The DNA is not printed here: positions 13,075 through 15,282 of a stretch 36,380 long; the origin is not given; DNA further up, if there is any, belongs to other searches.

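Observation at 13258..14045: One gene (asnB-like) hosts three different repeat families, all in frame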

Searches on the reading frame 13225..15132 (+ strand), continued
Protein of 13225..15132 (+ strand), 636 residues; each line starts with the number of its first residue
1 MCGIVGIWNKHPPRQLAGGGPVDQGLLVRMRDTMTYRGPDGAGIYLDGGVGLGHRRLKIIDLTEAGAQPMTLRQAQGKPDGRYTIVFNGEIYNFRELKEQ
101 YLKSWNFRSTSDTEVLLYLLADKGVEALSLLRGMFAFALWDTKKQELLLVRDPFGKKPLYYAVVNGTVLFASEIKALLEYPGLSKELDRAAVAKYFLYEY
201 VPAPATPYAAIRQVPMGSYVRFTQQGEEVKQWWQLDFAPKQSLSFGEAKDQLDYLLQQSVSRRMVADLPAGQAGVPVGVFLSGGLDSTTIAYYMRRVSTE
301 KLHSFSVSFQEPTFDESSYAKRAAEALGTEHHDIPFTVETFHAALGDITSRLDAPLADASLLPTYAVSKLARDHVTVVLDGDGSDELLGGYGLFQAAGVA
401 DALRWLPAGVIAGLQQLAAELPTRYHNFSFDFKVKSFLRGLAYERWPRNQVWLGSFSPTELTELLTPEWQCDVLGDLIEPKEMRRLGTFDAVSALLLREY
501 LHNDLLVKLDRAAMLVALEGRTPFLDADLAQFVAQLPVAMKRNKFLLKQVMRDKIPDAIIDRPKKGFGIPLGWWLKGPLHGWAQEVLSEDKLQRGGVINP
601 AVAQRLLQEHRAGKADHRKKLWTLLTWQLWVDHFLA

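Call 84: predict_structure(alignment_id=A3)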
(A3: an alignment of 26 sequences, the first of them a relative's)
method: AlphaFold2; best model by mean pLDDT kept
length: 606 residues; sequences in the alignment: 26
mean_pLDDT: 91.6   pTM: 0.91
mean pLDDT of the five models: 91.6, 90.1, 89.7, 88.9, 88.6
residues with pLDDT >= 90: 439; 70-90: 153; 50-70: 14; < 50: 0
segments of 3 or more residues with pLDDT < 50: none
pLDDT, mean of each block of 10 residues (from residue 1): 89 94 94 88 94 67 90 92 77 88 94 95 96 94 94 95 92 91 93 95 94 93 97 97 83 95 95 95 92 97 97 95 85 94 94 93 90 89 88 87 90 89 90 94 79 88 90 83 89 95 96 96 97 84 95 98 95 97 93 96 89
secondary structure, 60 per line:
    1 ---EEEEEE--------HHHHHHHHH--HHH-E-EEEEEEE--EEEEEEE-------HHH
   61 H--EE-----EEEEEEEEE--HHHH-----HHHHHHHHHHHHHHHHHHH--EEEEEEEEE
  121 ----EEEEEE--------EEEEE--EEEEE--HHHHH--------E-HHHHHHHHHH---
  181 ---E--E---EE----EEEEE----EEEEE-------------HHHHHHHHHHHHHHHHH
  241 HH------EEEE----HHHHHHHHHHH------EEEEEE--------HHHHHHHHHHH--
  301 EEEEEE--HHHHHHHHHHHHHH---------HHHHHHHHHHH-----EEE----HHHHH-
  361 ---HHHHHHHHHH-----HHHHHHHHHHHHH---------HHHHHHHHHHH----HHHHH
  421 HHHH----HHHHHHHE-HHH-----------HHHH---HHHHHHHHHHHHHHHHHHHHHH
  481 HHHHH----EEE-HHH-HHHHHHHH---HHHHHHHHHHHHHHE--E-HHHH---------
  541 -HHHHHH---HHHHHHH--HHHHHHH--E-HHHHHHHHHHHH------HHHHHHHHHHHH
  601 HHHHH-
elements in order: E4-9 H18-26 E35-41 E44-50 H58-61 E71-79 H82-85 H91-109 E112-120 E125-130 E139-143 E146-150 H153-157 H168-177 E197-201 E206-210 H224-242 E249-252 H257-267 E274-279 H288-298 E301-306 H309-322 H332-342 E348-350 H355-359 H364-373 H379-391 H401-411 H416-424 H429-435 H452-455 H459-485 E490-492 H498-505 H509-522 H528-531 H542-547 H551-557 H560-566 H571-582 H589-605
